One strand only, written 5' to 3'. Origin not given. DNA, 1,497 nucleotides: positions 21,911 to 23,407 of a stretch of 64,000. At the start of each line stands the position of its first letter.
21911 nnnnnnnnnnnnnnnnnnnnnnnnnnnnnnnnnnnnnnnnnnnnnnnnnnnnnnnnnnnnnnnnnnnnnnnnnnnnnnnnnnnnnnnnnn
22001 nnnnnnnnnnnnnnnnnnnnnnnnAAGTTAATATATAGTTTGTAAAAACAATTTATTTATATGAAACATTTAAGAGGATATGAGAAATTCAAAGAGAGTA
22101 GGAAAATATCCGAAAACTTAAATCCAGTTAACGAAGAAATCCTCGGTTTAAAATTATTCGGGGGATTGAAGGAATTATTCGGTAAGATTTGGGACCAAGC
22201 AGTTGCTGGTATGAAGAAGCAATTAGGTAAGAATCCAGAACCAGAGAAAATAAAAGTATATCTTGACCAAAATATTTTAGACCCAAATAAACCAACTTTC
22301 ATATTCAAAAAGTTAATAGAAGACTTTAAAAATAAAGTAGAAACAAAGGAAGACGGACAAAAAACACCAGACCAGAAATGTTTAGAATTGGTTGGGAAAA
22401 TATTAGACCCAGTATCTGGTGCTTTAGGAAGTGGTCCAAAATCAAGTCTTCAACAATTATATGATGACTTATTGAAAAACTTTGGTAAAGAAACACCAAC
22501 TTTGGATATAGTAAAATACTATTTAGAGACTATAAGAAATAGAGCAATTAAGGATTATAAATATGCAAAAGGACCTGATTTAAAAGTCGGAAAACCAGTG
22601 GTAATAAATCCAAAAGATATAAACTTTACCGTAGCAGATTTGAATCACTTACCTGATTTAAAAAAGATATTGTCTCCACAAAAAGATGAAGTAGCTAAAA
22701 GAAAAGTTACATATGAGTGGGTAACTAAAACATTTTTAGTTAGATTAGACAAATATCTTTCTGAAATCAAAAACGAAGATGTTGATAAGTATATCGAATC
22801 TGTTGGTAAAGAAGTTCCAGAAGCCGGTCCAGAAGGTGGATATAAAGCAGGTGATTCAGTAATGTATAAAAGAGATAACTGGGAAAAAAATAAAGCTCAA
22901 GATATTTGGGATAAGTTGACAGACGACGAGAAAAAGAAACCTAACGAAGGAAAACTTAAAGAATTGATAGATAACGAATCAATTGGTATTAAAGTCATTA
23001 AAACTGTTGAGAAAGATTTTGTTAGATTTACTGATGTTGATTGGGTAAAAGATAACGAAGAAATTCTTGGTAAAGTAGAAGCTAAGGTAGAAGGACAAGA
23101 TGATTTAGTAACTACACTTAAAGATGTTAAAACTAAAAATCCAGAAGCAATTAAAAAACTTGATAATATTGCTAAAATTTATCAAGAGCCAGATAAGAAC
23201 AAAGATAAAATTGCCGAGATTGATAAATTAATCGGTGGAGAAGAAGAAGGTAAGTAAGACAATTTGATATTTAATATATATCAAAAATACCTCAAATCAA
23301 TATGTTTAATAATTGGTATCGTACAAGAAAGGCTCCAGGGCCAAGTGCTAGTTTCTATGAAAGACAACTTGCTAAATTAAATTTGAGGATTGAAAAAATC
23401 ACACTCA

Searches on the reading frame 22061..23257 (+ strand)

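Call 11: search_protein_families(library=phrogs, proteins=[window:22061-23257:+], max_evalue=0.001)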
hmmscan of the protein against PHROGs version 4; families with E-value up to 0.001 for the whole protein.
window:22061-23257:+ (398 aa): 0 families

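Call 67: search_protein_families(library=pfam, alignment_id=A6, max_evalue=0.001)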
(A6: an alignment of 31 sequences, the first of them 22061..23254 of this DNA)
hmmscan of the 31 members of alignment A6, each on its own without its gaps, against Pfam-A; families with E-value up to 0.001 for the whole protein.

A. member 1, window:22061-23254:+ (398 aa): 0 families

B. families by the number of members that match (of 31 scanned): 13 families
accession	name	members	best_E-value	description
PF02086.21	MethyltransfD12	1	5.3e-25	D12 class N6 adenine-specific DNA methyltransferase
PF02577.19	BFN_dom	1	6.2e-25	Bifunctional nuclease domain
PF14489.11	QueF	1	1.2e-18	QueF-like protein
PF04308.18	RNaseH_like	1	1e-14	Ribonuclease H-like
PF03938.19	OmpH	1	9.7e-13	Outer membrane protein (OmpH-like)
PF13385.13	Laminin_G_3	1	2.2e-12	Concanavalin A-like lectin/glucanases superfamily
PF00963.24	Cohesin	1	6.3e-12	Cohesin domain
PF02151.25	UVR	1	1.1e-09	UvrB/uvrC motif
PF18962.6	Por_Secre_tail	1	9.7e-08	Secretion system C-terminal sorting domain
PF00147.23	Fibrinogen_C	1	2.5e-06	Fibrinogen beta and gamma chains, C-terminal globular domain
PF09926.15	DUF2158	1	7.4e-06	Uncharacterized small protein (DUF2158)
PF12705.13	PDDEXK_1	1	9.4e-06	PD-(D/E)XK nuclease superfamily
PF13671.12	AAA_33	1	0.00074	AAA domain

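Call 90: search_protein_families(library=pfam, proteins=[window:22061-23254:+], max_evalue=0.001)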
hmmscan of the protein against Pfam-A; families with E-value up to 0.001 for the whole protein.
window:22061-23254:+ (398 aa): 0 families
